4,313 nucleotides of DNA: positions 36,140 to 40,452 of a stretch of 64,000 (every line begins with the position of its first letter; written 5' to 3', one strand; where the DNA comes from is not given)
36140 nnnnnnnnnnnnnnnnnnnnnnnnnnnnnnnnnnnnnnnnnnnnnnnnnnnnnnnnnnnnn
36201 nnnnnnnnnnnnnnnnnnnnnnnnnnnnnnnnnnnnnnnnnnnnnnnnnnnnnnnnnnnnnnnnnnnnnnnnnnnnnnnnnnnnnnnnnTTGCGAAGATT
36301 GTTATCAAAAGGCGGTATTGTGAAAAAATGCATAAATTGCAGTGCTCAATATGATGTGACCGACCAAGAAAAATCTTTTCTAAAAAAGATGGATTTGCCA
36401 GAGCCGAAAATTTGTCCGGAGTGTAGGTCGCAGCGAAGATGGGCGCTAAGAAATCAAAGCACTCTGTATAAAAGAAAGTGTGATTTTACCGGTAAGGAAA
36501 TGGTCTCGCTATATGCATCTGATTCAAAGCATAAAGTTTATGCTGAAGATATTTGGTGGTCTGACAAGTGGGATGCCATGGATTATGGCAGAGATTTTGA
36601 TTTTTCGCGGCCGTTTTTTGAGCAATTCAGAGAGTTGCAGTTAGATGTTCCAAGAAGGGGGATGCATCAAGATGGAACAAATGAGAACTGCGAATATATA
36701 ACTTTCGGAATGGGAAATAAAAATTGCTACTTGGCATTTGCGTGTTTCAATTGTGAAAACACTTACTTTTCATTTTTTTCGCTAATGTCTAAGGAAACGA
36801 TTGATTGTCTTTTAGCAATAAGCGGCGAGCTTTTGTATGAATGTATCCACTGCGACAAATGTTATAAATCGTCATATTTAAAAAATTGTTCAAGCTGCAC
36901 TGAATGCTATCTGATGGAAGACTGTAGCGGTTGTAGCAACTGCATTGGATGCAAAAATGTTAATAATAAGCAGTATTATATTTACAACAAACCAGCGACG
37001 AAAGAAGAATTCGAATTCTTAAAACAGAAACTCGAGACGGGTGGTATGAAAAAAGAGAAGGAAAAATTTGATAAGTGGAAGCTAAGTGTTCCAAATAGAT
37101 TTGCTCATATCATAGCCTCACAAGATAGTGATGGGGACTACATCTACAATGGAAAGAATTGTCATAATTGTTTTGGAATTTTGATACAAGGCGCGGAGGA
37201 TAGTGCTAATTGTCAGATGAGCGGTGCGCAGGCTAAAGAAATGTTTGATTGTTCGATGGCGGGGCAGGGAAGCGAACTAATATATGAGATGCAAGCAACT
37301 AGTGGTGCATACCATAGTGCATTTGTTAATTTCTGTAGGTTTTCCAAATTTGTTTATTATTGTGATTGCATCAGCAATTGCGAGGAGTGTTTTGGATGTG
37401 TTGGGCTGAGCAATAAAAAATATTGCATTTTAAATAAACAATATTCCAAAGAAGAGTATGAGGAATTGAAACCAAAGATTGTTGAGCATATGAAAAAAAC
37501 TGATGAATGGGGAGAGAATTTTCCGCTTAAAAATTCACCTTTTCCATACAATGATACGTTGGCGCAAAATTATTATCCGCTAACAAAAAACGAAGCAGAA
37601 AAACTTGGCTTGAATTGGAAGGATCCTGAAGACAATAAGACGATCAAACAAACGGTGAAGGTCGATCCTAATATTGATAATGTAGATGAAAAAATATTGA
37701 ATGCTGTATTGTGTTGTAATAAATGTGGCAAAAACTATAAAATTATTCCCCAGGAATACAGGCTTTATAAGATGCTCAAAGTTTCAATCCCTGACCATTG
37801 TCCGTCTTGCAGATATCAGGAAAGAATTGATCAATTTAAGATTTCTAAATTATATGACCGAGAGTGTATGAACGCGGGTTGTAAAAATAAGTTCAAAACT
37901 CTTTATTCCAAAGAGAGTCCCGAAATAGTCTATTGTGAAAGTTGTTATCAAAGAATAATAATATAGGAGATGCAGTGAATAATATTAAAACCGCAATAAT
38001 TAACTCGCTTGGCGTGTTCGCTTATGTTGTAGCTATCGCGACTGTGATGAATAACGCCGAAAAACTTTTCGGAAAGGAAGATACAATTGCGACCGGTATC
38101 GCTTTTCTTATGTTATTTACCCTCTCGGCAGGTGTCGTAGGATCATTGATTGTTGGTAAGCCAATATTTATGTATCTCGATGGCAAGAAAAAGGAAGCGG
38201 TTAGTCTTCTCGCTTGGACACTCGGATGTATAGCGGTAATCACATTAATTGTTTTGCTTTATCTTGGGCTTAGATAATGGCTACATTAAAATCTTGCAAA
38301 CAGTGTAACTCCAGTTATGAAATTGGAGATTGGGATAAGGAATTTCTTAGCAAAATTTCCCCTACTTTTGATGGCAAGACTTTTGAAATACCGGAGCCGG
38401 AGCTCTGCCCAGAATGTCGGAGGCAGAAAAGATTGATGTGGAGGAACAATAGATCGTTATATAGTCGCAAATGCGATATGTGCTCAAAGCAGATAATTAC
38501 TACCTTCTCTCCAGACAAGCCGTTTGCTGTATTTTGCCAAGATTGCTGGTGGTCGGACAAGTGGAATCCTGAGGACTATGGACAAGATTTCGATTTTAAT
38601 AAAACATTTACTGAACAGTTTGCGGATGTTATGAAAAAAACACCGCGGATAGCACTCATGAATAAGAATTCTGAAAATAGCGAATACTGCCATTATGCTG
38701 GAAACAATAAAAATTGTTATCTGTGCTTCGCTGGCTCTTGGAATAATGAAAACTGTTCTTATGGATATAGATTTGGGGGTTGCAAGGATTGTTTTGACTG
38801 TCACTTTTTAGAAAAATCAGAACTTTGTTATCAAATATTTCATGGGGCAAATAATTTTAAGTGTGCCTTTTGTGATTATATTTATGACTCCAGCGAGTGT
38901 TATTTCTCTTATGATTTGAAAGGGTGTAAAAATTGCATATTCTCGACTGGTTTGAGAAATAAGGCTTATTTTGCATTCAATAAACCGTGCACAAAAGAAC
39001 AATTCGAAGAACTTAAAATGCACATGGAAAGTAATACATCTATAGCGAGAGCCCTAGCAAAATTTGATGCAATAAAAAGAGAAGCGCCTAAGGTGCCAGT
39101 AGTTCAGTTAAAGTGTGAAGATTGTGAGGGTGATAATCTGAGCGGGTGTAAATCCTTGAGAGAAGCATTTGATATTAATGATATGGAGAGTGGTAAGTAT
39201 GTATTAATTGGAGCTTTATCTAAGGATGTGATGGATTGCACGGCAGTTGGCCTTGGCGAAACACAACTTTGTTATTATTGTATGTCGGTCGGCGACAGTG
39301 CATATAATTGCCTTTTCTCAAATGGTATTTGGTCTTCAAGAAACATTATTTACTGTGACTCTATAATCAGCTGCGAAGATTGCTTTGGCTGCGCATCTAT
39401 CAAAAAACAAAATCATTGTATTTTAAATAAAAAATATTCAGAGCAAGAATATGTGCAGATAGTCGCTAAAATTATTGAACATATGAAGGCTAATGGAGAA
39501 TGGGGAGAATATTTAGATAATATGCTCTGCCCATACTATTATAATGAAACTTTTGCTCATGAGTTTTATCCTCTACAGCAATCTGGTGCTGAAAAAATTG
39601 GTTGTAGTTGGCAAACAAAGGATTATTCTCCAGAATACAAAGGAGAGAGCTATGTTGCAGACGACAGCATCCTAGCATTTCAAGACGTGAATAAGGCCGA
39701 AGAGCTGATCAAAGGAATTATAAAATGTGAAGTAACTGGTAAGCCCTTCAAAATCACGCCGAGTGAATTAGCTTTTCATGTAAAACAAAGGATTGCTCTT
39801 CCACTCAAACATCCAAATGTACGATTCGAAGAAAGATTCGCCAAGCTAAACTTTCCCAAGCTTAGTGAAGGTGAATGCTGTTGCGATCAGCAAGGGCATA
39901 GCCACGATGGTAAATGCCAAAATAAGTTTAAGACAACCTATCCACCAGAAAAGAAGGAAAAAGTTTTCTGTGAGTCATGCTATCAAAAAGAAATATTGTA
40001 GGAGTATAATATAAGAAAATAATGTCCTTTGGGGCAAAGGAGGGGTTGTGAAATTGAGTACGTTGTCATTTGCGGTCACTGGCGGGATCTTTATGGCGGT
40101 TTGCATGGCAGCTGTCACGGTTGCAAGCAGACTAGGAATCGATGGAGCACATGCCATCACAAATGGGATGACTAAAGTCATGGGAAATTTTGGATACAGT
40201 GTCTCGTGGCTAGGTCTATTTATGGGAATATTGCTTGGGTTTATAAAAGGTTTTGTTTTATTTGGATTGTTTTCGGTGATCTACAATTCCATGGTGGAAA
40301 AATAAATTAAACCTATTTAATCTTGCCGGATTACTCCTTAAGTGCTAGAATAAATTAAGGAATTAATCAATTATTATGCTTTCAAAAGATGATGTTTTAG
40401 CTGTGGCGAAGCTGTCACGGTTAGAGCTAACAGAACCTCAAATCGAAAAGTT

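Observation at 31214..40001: Tandem array of five diverged paralogs encoding about 570-aa, roughly 8-10% cysteine, multi-zinc-ribbon proteins of an unrecognised family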

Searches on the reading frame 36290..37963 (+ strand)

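Call 3: search_protein_families(library=pfam, proteins=[window:36290-37963:+], max_evalue=1)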
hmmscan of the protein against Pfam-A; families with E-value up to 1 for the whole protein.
window:36290-37963:+ (558 aa): 0 families

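Call 4: search_protein_families(library=ncbifam, proteins=[window:36290-37963:+], max_evalue=1)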
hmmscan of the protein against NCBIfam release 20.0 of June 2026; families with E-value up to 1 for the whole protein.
window:36290-37963:+ (558 aa): 0 families

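Call 41: search_protein_families(library=padloc, proteins=[window:36290-37963:+], max_evalue=0.1)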
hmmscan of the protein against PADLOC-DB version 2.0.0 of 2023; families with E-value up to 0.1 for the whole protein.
window:36290-37963:+ (558 aa): 0 families

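Call 42: search_protein_families(library=phrogs, proteins=[window:36290-37963:+], max_evalue=0.1)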
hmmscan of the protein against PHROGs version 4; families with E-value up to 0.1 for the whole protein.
window:36290-37963:+ (558 aa): 2 families
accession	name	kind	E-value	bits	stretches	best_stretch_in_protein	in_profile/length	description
phrog_15341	-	unknown function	3.4e-06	27.7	1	145-228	41-137/276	-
phrog_29632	-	unknown function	0.002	18.3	1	400-445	80-125/318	-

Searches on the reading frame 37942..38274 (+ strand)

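Call 3: search_protein_families(library=pfam, proteins=[window:37942-38274:+], max_evalue=1)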
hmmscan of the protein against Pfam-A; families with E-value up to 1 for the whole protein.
window:37942-38274:+ (111 aa): 2 families
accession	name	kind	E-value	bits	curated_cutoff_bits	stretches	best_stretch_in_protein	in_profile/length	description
PF13664.11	DUF4149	-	0.096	13.4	24.6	1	50-109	33-90/102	Domain of unknown function (DUF4149)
PF20990.2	DUF2207_C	-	0.83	9.7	33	0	6-107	105-184/247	Predicted membrane protein (DUF2207) C-terminal domain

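Call 4: search_protein_families(library=ncbifam, proteins=[window:37942-38274:+], max_evalue=1)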
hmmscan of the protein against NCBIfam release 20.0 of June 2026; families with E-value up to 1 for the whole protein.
window:37942-38274:+ (111 aa): 0 families

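Call 41: search_protein_families(library=padloc, proteins=[window:37942-38274:+], max_evalue=0.1)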
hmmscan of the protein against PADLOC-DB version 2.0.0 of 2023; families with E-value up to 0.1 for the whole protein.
window:37942-38274:+ (111 aa): 0 families

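Call 42: search_protein_families(library=phrogs, proteins=[window:37942-38274:+], max_evalue=0.1)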
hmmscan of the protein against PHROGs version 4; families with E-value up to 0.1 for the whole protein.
window:37942-38274:+ (111 aa): 0 families

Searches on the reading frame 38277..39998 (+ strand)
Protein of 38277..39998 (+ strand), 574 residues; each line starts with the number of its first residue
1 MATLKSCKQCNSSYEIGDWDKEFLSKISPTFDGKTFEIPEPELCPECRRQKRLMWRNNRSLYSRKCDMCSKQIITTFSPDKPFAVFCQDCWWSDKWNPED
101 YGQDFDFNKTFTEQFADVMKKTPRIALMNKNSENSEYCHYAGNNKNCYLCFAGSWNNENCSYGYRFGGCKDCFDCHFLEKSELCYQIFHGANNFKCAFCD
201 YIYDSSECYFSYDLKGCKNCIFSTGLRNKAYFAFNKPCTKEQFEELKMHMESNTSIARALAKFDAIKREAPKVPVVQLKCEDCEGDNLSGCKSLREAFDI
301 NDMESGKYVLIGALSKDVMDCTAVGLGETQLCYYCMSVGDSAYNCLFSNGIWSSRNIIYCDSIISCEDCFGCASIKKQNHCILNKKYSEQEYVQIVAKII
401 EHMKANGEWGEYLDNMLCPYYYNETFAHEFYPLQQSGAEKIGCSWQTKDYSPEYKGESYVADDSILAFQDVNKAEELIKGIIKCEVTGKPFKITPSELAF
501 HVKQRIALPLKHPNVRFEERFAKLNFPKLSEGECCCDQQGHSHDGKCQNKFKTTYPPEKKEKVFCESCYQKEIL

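Call 3: search_protein_families(library=pfam, proteins=[window:38277-39998:+], max_evalue=1)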
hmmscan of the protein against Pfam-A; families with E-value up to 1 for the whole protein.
window:38277-39998:+ (574 aa): 2 families
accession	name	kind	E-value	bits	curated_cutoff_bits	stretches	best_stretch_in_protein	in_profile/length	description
PF23477.1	zf_Tbcl_2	-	0.0081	16.3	27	2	59-92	1-34/37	Probable treble clef zinc finger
PF09606.15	Med15_N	-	0.14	12.3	24.1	1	383-406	41-64/72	ARC105/Med15 mediator subunit N-terminal KIX domain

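Call 4: search_protein_families(library=ncbifam, proteins=[window:38277-39998:+], max_evalue=1)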
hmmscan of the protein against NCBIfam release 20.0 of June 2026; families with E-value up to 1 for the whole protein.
window:38277-39998:+ (574 aa): 3 families
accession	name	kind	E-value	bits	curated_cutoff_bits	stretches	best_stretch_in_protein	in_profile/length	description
TIGR04272.1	cxxc_cxxc_Mbark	domain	0.0074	16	36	1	59-91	1-33/37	CxxC-x17-CxxC domain-containing protein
NF010193.0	PRK13672.1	equivalog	0.071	13.4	67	1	226-266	25-65/74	hypothetical protein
NF006554.0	PRK09053.1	equivalog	0.14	10.9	595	1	292-324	86-118/453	3-carboxy-cis,cis-muconate cycloisomerase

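Call 41: search_protein_families(library=padloc, proteins=[window:38277-39998:+], max_evalue=0.1)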
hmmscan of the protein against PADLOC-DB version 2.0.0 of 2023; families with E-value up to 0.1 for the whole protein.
window:38277-39998:+ (574 aa): 2 families
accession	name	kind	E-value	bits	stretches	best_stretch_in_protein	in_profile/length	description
PDLC01701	Cas12g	-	0.041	10.3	1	106-151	162-205/713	CAS-V-G; effector__SPE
PDLC01702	Cas12g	-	0.08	9.2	1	106-151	198-241/754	Cas12g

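Call 42: search_protein_families(library=phrogs, proteins=[window:38277-39998:+], max_evalue=0.1)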
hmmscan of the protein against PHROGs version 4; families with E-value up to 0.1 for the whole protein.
window:38277-39998:+ (574 aa): 0 families

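Call 93: find_homologous_proteins(query=window:38277-39998:+, max_evalue=1e-50)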
Query window:38277-39998:+ (574 aa): 2795 proteins with E <= 1e-50 among 5186 candidates; the best 120 are listed.
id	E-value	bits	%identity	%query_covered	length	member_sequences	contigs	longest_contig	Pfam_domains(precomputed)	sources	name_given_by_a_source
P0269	0.0e+0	1376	100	100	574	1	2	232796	-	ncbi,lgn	-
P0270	0.0e+0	1044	74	99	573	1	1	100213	-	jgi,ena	-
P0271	0.0e+0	1016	71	100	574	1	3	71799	-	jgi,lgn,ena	-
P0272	1.3e-282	957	68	99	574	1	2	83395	-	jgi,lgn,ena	-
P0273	2.7e-211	722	54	99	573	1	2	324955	-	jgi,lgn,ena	-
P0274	3.8e-211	721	50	100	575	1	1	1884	-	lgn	-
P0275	5.6e-210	717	52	100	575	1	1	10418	-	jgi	jgi:hypothetical protein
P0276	2.4e-206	705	52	100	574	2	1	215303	-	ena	-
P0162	6.0e-202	691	51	99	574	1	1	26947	-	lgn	-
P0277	2.8e-186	639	47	99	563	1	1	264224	-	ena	-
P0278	7.4e-186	638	48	99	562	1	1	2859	-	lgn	-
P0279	2.8e-183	629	46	100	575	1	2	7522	-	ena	-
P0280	1.0e-157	545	44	100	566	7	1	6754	-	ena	-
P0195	1.7e-154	534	42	99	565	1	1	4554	PF13451.13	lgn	-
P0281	1.7e-150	521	42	100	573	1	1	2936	-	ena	-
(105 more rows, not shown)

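Call 94: find_encoding_contigs(protein=P0269, flank=2000, max_places=2)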
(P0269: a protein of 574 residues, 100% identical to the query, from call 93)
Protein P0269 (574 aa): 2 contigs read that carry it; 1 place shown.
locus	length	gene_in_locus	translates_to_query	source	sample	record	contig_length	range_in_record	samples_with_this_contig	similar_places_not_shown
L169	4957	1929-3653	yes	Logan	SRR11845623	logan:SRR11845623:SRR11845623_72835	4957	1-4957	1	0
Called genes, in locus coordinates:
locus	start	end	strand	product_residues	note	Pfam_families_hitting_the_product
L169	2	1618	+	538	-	?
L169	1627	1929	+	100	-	-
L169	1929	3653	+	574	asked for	-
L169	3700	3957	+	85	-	-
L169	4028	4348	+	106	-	PF02686:GatC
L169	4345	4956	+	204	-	?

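Call 95: find_encoding_contigs(protein=P0270, flank=10000, max_places=1)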
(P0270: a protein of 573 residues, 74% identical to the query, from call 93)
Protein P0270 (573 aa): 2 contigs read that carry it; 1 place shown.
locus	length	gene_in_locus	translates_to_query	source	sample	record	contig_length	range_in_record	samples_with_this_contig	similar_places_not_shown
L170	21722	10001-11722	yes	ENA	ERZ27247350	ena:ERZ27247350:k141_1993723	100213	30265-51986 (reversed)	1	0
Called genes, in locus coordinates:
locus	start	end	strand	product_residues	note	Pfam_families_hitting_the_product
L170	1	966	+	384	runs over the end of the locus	PF00266:Aminotran_5, PF00155:Aminotran_1_2 (weak), PF01212:Beta_elim_lyase (weak)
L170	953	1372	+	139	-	PF01592:NifU_N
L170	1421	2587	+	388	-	PF22694:CtpB_N-like, PF13180:PDZ_2 (weak), PF03572:Peptidase_S41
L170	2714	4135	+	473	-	-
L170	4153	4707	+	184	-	PF04011:LemA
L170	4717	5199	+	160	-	-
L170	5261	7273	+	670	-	PF22745:Nlig-Ia, PF01653:DNA_ligase_aden, PF03120:OB_DNA_ligase, PF03119:DNA_ligase_ZBD (weak), PF14520:HHH_5 (faint), PF12826:HHH_2, PF00533:BRCT, PF12738:PTCB-BRCT (weak)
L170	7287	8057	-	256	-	-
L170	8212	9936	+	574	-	-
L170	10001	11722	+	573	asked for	-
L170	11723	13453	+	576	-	-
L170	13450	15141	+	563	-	-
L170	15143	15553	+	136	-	-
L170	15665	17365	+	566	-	-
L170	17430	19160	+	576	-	-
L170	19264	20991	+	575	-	-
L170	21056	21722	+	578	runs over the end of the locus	-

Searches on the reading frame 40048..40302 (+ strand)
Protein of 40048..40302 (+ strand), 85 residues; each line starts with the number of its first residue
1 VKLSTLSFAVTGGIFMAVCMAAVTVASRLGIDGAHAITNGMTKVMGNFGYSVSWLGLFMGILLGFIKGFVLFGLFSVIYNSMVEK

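Call 3: search_protein_families(library=pfam, proteins=[window:40048-40302:+], max_evalue=1)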
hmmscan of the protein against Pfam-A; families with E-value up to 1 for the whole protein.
window:40048-40302:+ (85 aa): 3 families
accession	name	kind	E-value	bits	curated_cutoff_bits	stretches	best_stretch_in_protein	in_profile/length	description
PF18926.5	DUF5676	-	0.0039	18.5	27.6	1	5-81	6-81/82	2TM family of unknown function (DUF5676)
PF19982.4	DUF6418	-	0.54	10.9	25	1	34-83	22-71/109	Family of unknown function (DUF6418)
PF06422.18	PDR_CDR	-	0.87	9.9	20.5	1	39-82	30-73/92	CDR ABC transporter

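Call 4: search_protein_families(library=ncbifam, proteins=[window:40048-40302:+], max_evalue=1)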
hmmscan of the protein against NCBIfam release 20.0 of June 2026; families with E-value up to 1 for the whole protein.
window:40048-40302:+ (85 aa): 2 families
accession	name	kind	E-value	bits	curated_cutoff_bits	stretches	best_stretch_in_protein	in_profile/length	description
NF037947.1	holin_4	subfamily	1.4e-07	31.9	70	1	3-80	1-75/75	bacteriophage holin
NF003114.0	PRK04032.1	equivalog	0.021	14.7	148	1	21-81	23-79/172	CDP-2,3-bis-(O-geranylgeranyl)-sn-glycerol synthase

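Call 41: search_protein_families(library=padloc, proteins=[window:40048-40302:+], max_evalue=0.1)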
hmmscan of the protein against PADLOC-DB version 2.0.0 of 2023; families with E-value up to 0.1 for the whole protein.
window:40048-40302:+ (85 aa): 0 families

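Call 42: search_protein_families(library=phrogs, proteins=[window:40048-40302:+], max_evalue=0.1)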
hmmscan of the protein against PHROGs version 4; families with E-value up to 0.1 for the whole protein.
window:40048-40302:+ (85 aa): 0 families
